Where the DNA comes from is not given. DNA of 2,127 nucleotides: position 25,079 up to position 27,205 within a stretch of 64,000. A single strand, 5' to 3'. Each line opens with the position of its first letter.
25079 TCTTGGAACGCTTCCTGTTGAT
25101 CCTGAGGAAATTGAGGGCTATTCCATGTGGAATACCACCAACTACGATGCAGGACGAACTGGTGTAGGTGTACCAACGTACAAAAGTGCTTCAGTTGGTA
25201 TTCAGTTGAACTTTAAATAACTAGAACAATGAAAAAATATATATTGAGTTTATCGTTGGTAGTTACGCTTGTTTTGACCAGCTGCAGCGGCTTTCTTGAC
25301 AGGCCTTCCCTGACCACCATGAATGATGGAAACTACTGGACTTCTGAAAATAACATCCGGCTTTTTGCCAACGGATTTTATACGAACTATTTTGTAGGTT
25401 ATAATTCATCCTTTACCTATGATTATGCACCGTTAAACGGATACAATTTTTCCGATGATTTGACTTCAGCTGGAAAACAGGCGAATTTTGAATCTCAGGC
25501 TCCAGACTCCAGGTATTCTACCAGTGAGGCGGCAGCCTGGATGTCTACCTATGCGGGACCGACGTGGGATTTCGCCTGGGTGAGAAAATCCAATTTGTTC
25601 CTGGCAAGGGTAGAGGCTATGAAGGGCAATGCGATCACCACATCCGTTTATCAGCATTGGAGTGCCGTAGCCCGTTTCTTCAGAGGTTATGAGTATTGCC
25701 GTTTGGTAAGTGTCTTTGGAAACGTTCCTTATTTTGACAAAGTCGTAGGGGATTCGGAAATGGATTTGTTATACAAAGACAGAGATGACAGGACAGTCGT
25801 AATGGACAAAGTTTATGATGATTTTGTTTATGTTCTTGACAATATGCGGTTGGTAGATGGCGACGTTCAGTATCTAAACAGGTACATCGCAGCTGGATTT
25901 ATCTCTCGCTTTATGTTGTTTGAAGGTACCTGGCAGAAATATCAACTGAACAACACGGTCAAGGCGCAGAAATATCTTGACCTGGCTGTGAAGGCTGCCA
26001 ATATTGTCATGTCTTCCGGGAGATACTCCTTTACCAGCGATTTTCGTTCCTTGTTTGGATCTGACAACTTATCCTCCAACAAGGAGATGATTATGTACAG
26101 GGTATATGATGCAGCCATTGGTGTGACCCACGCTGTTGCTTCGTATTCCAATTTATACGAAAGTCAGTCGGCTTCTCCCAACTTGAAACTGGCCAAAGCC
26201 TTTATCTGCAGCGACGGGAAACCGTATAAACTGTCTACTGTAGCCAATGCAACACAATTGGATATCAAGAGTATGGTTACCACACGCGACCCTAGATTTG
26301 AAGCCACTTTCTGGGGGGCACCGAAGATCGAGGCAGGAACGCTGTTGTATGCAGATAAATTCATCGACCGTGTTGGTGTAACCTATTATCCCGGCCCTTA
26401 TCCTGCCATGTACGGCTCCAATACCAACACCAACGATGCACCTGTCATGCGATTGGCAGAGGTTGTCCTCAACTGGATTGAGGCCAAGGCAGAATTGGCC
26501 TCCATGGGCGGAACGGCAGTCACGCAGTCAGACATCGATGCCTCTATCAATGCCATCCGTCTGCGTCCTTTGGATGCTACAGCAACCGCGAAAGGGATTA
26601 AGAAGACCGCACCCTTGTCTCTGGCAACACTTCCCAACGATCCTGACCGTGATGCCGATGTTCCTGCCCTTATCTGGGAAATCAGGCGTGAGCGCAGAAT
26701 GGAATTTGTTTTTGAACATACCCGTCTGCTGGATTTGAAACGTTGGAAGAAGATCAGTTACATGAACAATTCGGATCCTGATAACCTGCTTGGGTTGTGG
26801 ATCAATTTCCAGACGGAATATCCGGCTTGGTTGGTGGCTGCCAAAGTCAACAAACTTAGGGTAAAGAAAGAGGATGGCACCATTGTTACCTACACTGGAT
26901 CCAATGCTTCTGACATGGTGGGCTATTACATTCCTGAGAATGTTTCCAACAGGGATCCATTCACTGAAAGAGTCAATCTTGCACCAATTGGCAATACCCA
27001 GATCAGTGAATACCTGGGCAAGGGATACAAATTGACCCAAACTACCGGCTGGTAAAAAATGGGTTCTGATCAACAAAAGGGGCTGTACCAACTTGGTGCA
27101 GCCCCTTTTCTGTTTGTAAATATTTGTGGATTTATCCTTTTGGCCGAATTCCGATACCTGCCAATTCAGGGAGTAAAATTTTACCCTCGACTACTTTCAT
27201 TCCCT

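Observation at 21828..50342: Candidate peptidoglycan/muropeptide utilisation super-locus (SusC/SusD + 12-gene array + murK-murQ)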

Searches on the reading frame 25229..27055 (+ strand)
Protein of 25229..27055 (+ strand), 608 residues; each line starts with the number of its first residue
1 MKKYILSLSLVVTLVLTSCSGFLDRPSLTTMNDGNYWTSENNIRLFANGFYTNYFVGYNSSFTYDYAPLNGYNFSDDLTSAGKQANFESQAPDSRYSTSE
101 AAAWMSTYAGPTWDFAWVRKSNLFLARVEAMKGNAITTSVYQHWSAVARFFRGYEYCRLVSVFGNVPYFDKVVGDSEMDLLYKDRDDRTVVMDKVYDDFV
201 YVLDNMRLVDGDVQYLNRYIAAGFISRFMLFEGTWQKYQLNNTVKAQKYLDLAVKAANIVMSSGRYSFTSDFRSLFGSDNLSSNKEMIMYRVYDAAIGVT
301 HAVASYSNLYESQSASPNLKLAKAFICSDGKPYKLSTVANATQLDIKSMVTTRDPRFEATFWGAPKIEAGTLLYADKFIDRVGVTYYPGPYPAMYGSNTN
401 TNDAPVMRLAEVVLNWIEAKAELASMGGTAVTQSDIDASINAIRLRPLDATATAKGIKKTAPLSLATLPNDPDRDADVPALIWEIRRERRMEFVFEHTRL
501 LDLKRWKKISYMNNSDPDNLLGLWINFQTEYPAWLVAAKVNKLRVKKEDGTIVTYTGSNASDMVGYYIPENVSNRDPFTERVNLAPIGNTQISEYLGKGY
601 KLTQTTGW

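Call 3: search_protein_families(library=pfam, proteins=[window:25229-27055:+])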
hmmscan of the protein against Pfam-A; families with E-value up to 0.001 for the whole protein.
window:25229-27055:+ (608 aa): 3 families
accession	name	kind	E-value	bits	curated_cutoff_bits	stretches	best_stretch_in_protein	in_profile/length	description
PF07980.17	SusD_RagB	-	6.5e-26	92.1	23.1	1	375-608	135-297/297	SusD family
PF14322.12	SusD-like_3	-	8.2e-07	29.9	27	1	98-230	63-191/191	Starch-binding associating with outer membrane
PF12771.13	SusD-like_2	-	0.00033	20.1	27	1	94-427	48-318/415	Starch-binding associating with outer membrane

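Call 5: search_protein_families(library=ncbifam, proteins=[window:25229-27055:+], max_evalue=0.01)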
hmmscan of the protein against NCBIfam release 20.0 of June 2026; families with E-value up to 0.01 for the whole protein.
window:25229-27055:+ (608 aa): 0 families

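Call 18: find_encoding_contigs(protein=window:25229-27055:+, flank=10000, max_places=6)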
Protein window:25229-27055:+ (608 aa): 18 contigs read that carry it; 4 places shown.
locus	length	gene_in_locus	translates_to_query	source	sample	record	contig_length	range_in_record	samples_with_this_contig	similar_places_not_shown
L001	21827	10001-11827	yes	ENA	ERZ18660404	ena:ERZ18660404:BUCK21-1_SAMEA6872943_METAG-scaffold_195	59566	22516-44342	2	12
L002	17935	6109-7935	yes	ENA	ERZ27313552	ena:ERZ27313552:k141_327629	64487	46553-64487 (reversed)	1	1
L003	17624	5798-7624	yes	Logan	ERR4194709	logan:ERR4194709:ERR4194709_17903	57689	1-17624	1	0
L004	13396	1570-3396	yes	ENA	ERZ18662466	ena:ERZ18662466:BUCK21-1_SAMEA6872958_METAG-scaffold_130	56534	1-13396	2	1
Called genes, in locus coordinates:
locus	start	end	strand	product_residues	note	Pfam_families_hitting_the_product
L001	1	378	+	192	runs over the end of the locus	-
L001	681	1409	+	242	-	PF00392:GntR, PF07729:FCD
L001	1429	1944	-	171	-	PF14534:DUF4440 (weak)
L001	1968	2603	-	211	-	PF03006:HlyIII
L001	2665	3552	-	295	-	PF02633:Creatininase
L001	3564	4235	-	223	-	PF00702:Hydrolase, PF13419:HAD_2, PF13242:Hydrolase_like (weak)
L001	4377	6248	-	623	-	PF00149:Metallophos, PF13360:PQQ_2, PF13570:Beta-prop_ACSF4, PF01011:PQQ (faint), PF25292:Beta-prop_CGLA (faint), PF13360:PQQ_2, PF13570:Beta-prop_ACSF4, PF13360:PQQ_2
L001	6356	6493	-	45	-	-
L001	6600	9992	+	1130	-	PF13715:CarbopepD_reg_2, PF07715:Plug, PF00593:TonB_dep_Rec_b-barrel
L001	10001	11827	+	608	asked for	PF07980:SusD_RagB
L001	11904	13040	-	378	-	PF02746:MR_MLE_N, PF13378:MR_MLE_C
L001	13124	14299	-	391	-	PF08239:SH3_3, PF18348:SH3_16, PF00877:NLPC_P60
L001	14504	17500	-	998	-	PF00933:Glyco_hydro_3, PF00144:Beta-lactamase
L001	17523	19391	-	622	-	PF03092:BT1, PF07690:MFS_1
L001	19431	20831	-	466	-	PF08486:SpoIID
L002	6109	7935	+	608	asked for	PF07980:SusD_RagB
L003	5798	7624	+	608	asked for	PF07980:SusD_RagB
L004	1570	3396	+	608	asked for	PF07980:SusD_RagB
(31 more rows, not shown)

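Call 19: find_homologous_proteins(query=window:25229-27055:+, max_evalue=1e-10)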
Query window:25229-27055:+ (608 aa): 4271 proteins with E <= 1e-10 among 8000 candidates; the best 120 are listed.
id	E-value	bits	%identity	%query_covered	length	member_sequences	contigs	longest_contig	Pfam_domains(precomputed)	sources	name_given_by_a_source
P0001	0.0e+0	1360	97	100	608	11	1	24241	PF07980.18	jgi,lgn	jgi:starch-binding outer membrane protein, SusD/RagB family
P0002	0.0e+0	1252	88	100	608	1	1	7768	PF14322.13,PF07980.18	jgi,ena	-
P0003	0.0e+0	1201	86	100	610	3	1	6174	PF14322.13,PF07980.18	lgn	-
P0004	0.0e+0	1184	85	100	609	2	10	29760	PF07980.18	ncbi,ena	-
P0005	0.0e+0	1178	84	100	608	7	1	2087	PF07980.18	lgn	-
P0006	0.0e+0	1178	84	100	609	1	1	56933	PF07980.18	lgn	-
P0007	0.0e+0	1178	84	100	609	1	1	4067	PF07980.18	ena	-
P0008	0.0e+0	1176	84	100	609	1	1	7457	PF07980.18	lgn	-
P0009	0.0e+0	1175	84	100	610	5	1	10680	PF14322.13,PF07980.18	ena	-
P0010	0.0e+0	1174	84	100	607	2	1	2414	PF14322.13,PF07980.18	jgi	jgi:hypothetical protein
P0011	0.0e+0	1170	84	100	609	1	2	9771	PF07980.18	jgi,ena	-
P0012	0.0e+0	1166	83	100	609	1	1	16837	PF14322.13,PF07980.18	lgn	-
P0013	0.0e+0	1166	83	100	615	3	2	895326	PF14322.13,PF07980.18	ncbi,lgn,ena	-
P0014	0.0e+0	1162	83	100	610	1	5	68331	PF07980.18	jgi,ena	-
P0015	0.0e+0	1159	82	100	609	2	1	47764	PF07980.18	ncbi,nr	ncbi:MAG: RagB/SusD family nutrient uptake outer membrane protein [Marinilabiliales bacterium]|nr:Ra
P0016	0.0e+0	1156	83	100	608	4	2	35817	PF07980.18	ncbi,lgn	-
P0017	0.0e+0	1155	81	100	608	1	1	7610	PF14322.13,PF07980.18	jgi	jgi:hypothetical protein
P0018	0.0e+0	1153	81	100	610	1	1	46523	PF14322.13,PF07980.18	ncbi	-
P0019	0.0e+0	1148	82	100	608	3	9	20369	PF14322.13,PF07980.18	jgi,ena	-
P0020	0.0e+0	1143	81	100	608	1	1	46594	PF14322.13,PF07980.18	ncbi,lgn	-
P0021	0.0e+0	1142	80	100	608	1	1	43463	PF14322.13,PF07980.18,PF12771.14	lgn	-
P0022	0.0e+0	1142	81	100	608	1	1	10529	PF14322.13,PF07980.18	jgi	jgi:hypothetical protein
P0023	0.0e+0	1139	80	100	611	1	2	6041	PF07980.18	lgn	-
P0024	0.0e+0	1137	81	100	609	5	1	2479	PF07980.18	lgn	-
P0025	0.0e+0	1135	80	100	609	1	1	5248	PF07980.18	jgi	jgi:starch-binding outer membrane protein, SusD/RagB family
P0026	0.0e+0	1133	80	100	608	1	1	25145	PF14322.13,PF07980.18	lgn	-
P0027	0.0e+0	1133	80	100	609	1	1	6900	PF07980.18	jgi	-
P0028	0.0e+0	1129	81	100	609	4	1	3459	PF14322.13,PF07980.18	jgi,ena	-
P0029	0.0e+0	1128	84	95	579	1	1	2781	PF14322.13,PF07980.18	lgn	-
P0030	0.0e+0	1128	79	100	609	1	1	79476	PF14322.13,PF07980.18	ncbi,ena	-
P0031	0.0e+0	1128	80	100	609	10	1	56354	PF14322.13,PF07980.18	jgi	-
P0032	0.0e+0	1127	79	100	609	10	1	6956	PF14322.13,PF07980.18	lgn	-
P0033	0.0e+0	1125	80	100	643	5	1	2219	PF14322.13,PF07980.18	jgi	-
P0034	0.0e+0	1125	81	100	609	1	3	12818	PF14322.13,PF07980.18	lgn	-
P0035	0.0e+0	1125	80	100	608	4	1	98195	PF14322.13,PF07980.18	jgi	jgi:starch-binding outer membrane protein, SusD/RagB family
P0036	0.0e+0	1124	79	100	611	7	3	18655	PF14322.13,PF07980.18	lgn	-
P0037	0.0e+0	1123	79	100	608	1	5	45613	PF14322.13,PF07980.18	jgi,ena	-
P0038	0.0e+0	1123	80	100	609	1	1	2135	PF14322.13,PF07980.18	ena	-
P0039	0.0e+0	1123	79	100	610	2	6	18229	PF14322.13,PF07980.18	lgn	-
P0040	0.0e+0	1123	79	100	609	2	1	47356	PF14322.13,PF07980.18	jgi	-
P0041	0.0e+0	1117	78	100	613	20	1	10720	PF14322.13,PF07980.18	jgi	-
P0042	0.0e+0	1117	78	100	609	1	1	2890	PF07980.18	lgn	-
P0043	0.0e+0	1117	78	100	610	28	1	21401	PF14322.13,PF07980.18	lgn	-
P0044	0.0e+0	1116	79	100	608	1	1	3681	PF14322.13,PF07980.18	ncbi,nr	ncbi:MAG: RagB/SusD family nutrient uptake outer membrane protein [Mariniphaga sp.]|nr:RagB/SusD fam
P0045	0.0e+0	1116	80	100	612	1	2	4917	PF14322.13,PF07980.18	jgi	jgi:hypothetical protein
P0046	0.0e+0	1112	78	100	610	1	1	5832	PF14322.13,PF07980.18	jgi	jgi:hypothetical protein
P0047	0.0e+0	1110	79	100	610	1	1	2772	PF14322.13,PF07980.18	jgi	jgi:starch-binding outer membrane protein, SusD/RagB family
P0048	0.0e+0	1110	78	100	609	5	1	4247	PF14322.13,PF07980.18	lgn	-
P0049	0.0e+0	1108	79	100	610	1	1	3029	PF14322.13,PF07980.18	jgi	jgi:starch-binding outer membrane protein, SusD/RagB family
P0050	0.0e+0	1106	79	100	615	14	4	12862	PF07980.18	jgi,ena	-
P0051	0.0e+0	1106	77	100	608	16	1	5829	PF14322.13,PF07980.18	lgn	-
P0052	0.0e+0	1105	78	100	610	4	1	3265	PF14322.13,PF07980.18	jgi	jgi:starch-binding outer membrane protein, SusD/RagB family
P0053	0.0e+0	1103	78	100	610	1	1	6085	PF07980.18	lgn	-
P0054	0.0e+0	1101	77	100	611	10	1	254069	PF14322.13,PF07980.18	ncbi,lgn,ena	-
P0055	0.0e+0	1101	77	100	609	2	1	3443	PF14322.13,PF07980.18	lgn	-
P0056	0.0e+0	1098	78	100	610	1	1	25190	PF14322.13,PF07980.18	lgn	-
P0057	0.0e+0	1098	78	100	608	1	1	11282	PF14322.13,PF07980.18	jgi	-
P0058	0.0e+0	1097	77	100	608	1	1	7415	PF14322.13,PF07980.18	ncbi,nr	ncbi:MAG: RagB/SusD family nutrient uptake outer membrane protein [Verrucomicrobia bacterium]|nr:Rag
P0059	0.0e+0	1096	78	100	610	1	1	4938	PF14322.13,PF07980.18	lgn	-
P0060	0.0e+0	1096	78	100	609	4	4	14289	PF14322.13,PF07980.18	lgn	-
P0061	0.0e+0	1095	79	100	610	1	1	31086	PF14322.13,PF07980.18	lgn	-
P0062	0.0e+0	1095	82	95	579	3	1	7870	PF14322.13,PF07980.18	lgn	-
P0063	0.0e+0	1092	78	100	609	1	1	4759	PF14322.13,PF07980.18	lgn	-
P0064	0.0e+0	1090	78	100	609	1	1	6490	PF14322.13,PF07980.18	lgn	-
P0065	0.0e+0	1088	77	100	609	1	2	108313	PF14322.13,PF07980.18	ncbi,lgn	-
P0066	0.0e+0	1088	77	100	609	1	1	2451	PF14322.13,PF07980.18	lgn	-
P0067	0.0e+0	1088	77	100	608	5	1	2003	PF14322.13,PF07980.18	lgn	-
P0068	0.0e+0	1087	77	100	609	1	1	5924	PF14322.13,PF07980.18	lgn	-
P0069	0.0e+0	1085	78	100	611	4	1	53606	PF14322.13,PF07980.18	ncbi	-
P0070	0.0e+0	1084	76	100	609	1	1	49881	PF14322.13,PF07980.18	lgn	-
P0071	0.0e+0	1083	76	100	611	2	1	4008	PF14322.13,PF07980.18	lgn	-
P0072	0.0e+0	1082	77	100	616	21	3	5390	PF14322.13,PF07980.18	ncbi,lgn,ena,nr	ncbi:MAG TPA: RagB/SusD family nutrient uptake outer membrane protein [Prolixibacteraceae bacterium]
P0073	0.0e+0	1081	77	100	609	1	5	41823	PF14322.13,PF07980.18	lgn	-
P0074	0.0e+0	1081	77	100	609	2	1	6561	PF14322.13,PF07980.18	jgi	jgi:hypothetical protein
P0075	0.0e+0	1078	80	95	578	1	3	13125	PF14322.13,PF07980.18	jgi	-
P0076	0.0e+0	1078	77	100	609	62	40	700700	PF14322.13,PF07980.18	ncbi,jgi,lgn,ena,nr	ncbi:MAG TPA: RagB/SusD family nutrient uptake outer membrane protein [Prolixibacteraceae bacterium]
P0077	0.0e+0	1078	77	100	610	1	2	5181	PF14322.13,PF07980.18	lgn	-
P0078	0.0e+0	1077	80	95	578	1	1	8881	PF14322.13,PF07980.18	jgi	-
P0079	0.0e+0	1077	76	100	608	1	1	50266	PF14322.13,PF07980.18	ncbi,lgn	-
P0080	0.0e+0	1076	77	100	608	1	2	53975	PF14322.13,PF07980.18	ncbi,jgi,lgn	jgi:hypothetical protein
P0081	0.0e+0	1076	76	100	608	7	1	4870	PF14322.13,PF07980.18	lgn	-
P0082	0.0e+0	1076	80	95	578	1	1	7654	PF14322.13,PF07980.18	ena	-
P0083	0.0e+0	1075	77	100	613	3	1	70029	PF14322.13,PF07980.18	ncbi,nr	ncbi:MAG: glycan metabolism protein RagB [Bacteroidetes bacterium GWF2_40_14]|nr:MAG: glycan metabol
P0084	0.0e+0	1074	76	100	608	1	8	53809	PF14322.13,PF07980.18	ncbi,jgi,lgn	jgi:hypothetical protein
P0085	0.0e+0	1073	76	100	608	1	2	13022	PF14322.13,PF07980.18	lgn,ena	-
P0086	0.0e+0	1072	76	100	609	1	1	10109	PF14322.13,PF07980.18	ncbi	-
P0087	0.0e+0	1072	77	100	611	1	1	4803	PF14322.13,PF07980.18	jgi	jgi:hypothetical protein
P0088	0.0e+0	1072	77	100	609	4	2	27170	PF14322.13,PF07980.18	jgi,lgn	jgi:hypothetical protein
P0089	0.0e+0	1072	76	100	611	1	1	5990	PF14322.13,PF07980.18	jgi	-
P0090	0.0e+0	1071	76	100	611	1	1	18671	PF14322.13,PF07980.18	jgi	-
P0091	0.0e+0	1070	76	100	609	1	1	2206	PF14322.13,PF07980.18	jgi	jgi:hypothetical protein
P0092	0.0e+0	1070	76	100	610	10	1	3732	PF14322.13,PF07980.18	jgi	-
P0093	0.0e+0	1069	76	100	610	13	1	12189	PF14322.13,PF07980.18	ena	-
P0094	0.0e+0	1068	76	100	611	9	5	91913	PF07980.18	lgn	-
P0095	0.0e+0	1067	76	100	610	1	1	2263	PF14322.13,PF07980.18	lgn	-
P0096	0.0e+0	1067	76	100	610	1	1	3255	PF14322.13,PF07980.18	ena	-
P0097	0.0e+0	1065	77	100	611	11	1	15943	PF14322.13,PF07980.18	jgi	-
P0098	0.0e+0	1065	75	100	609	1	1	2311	PF14322.13,PF07980.18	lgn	-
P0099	0.0e+0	1064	75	100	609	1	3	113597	PF14322.13,PF07980.18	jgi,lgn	jgi:hypothetical protein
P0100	0.0e+0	1064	77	100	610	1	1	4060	PF14322.13,PF07980.18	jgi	jgi:hypothetical protein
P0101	0.0e+0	1064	75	100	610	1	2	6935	PF14322.13,PF07980.18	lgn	-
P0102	0.0e+0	1063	75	100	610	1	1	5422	PF14322.13,PF07980.18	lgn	-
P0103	0.0e+0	1063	77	100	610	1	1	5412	PF14322.13,PF07980.18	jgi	jgi:hypothetical protein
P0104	0.0e+0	1061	76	100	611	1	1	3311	PF14322.13,PF07980.18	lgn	-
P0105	0.0e+0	1061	75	100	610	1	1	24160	PF14322.13,PF07980.18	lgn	-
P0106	0.0e+0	1061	76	100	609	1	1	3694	PF14322.13,PF07980.18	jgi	-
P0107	0.0e+0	1060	75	100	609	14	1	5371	PF14322.13,PF07980.18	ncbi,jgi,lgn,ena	-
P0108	0.0e+0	1060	75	100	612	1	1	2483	PF14322.13,PF07980.18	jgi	jgi:hypothetical protein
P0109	0.0e+0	1060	75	100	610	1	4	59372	PF14322.13,PF07980.18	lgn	-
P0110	0.0e+0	1060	75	100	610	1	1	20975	PF14322.13,PF07980.18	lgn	-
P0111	0.0e+0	1059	77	100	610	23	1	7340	PF14322.13,PF07980.18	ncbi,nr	ncbi:MAG: RagB/SusD family nutrient uptake outer membrane protein [Bacteroidales bacterium]|nr:RagB/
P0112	0.0e+0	1059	74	100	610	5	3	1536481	PF14322.13,PF07980.18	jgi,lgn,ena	-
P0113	0.0e+0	1059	75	100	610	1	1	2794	PF14322.13,PF07980.18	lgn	-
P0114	0.0e+0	1059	76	100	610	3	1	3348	PF14322.13,PF07980.18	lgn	-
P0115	0.0e+0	1059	76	100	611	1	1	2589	PF14322.13,PF07980.18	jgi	jgi:hypothetical protein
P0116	0.0e+0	1059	75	100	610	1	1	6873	PF14322.13,PF07980.18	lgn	-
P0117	0.0e+0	1059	75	100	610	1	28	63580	PF14322.13,PF07980.18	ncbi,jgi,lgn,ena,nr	ncbi:MAG: RagB/SusD family nutrient uptake outer membrane protein [Bacteroidetes bacterium HGW-Bacte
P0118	0.0e+0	1059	75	100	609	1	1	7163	PF14322.13,PF07980.18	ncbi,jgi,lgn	-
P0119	0.0e+0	1059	75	100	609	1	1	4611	PF14322.13,PF07980.18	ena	-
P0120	0.0e+0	1058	75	100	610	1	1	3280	PF14322.13,PF07980.18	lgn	-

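Call 20: find_encoding_contigs(protein=P0112, flank=10000, max_places=3)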
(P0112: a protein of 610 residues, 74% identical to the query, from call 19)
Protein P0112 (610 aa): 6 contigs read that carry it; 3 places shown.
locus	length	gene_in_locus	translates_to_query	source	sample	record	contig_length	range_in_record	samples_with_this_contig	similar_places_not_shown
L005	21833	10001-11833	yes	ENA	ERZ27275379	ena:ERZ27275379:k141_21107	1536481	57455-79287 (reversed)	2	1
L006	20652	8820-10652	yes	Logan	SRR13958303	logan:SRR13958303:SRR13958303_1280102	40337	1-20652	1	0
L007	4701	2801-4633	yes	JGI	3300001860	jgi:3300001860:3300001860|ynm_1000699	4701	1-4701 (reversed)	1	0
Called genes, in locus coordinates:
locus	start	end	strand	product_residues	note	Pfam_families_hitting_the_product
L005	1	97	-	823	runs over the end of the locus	PF07715:Plug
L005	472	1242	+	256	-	-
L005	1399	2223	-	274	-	PF00889:EF_TS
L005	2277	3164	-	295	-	PF00318:Ribosomal_S2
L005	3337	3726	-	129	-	PF00380:Ribosomal_S9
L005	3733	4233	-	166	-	PF00572:Ribosomal_L13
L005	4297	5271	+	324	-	PF01207:Dus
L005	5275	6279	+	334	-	PF02606:LpxK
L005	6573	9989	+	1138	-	PF13620:CarboxypepD_reg, PF13715:CarbopepD_reg_2, PF07715:Plug, PF00593:TonB_dep_Rec_b-barrel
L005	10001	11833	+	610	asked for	PF14322:SusD-like_3 (weak), PF07980:SusD_RagB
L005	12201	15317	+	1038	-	PF13620:CarboxypepD_reg, PF13715:CarbopepD_reg_2, PF07715:Plug, PF00593:TonB_dep_Rec_b-barrel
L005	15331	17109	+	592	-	PF12771:SusD-like_2, PF12741:SusD-like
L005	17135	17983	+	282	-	-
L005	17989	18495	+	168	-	PF14059:DUF4251 (weak)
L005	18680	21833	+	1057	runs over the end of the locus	PF13620:CarboxypepD_reg, PF13715:CarbopepD_reg_2, PF07715:Plug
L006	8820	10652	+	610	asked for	PF14322:SusD-like_3 (weak), PF07980:SusD_RagB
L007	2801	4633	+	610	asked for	PF14322:SusD-like_3 (weak), PF07980:SusD_RagB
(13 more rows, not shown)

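Call 48: find_encoding_contigs(protein=P0013, flank=10000, max_places=1)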
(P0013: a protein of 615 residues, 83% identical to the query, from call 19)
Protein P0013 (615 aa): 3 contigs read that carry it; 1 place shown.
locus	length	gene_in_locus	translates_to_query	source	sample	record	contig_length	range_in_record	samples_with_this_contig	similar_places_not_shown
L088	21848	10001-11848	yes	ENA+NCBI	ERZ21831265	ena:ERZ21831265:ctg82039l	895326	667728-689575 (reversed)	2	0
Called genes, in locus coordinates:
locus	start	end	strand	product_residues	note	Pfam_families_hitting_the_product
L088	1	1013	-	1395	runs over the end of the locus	PF13229:Beta_helix (faint), PF19081:Ig_7 (faint), PF19408:PKD_6, PF18962:Por_Secre_tail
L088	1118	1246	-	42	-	-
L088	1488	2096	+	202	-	-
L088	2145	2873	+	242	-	PF00392:GntR, PF07729:FCD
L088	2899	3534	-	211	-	PF03006:HlyIII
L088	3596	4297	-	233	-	PF00702:Hydrolase, PF12710:HAD (faint), PF13419:HAD_2, PF13242:Hydrolase_like (weak)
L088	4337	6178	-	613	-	PF00149:Metallophos, PF01011:PQQ (faint), PF13360:PQQ_2, PF13570:Beta-prop_ACSF4, PF25293:Beta-prop_EMC1_N (faint), PF13570:Beta-prop_ACSF4, PF13360:PQQ_2, PF13570:Beta-prop_ACSF4 (weak), +1 more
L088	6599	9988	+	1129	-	PF13715:CarbopepD_reg_2, PF07715:Plug, PF00593:TonB_dep_Rec_b-barrel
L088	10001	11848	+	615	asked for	PF14322:SusD-like_3 (faint), PF07980:SusD_RagB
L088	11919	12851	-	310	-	PF02746:MR_MLE_N (weak), PF13378:MR_MLE_C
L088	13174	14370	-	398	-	PF06347:SH3_4 (faint), PF08239:SH3_3, PF18348:SH3_16, PF00877:NLPC_P60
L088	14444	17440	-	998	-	PF00933:Glyco_hydro_3, PF00144:Beta-lactamase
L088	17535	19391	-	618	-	PF03092:BT1, PF07690:MFS_1 (weak)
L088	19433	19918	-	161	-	-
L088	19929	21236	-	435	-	PF08486:SpoIID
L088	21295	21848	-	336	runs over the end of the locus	PF16269:DUF4922, PF26216:GDPGP1_C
